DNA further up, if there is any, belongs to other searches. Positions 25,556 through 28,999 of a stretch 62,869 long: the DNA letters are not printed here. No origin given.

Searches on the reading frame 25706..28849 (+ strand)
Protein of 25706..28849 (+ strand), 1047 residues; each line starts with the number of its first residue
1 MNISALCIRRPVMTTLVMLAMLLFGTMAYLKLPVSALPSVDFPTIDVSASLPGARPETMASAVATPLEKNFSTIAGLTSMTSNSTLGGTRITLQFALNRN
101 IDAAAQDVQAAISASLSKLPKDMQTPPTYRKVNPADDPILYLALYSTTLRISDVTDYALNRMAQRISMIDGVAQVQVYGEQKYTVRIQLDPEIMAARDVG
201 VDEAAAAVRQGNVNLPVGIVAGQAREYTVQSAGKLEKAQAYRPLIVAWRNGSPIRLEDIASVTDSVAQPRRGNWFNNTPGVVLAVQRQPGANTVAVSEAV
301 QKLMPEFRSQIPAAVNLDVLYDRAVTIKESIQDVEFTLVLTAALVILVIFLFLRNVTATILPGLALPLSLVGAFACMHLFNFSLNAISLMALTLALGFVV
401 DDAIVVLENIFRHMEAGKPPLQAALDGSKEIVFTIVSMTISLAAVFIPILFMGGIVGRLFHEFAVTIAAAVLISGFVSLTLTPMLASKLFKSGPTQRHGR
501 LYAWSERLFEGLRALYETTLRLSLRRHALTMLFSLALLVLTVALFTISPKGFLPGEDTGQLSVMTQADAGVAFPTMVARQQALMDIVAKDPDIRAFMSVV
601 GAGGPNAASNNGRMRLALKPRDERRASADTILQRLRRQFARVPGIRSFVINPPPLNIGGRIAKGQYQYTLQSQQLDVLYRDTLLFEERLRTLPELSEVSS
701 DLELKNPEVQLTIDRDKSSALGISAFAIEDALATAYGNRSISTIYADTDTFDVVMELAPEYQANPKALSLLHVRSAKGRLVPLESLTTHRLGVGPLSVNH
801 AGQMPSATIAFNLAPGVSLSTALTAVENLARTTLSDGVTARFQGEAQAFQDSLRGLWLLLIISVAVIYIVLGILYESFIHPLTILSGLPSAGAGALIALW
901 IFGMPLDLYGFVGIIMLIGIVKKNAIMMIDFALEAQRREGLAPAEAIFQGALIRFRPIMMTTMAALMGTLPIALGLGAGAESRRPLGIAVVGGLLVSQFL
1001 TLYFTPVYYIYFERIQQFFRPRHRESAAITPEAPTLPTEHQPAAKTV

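Call 75: search_protein_families(library=pfam, proteins=[window:25706-28849:+], max_evalue=0.00001)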
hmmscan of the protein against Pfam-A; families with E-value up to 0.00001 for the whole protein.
window:25706-28849:+ (1047 aa): 2 families
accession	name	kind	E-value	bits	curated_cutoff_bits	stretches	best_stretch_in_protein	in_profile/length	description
PF00873.25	ACR_tran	-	0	1055.5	28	1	3-1012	1-1020/1021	AcrB/AcrD/AcrF family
PF03176.21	MMPL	-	2.7e-06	27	20.5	0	332-492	143-305/333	MMPL family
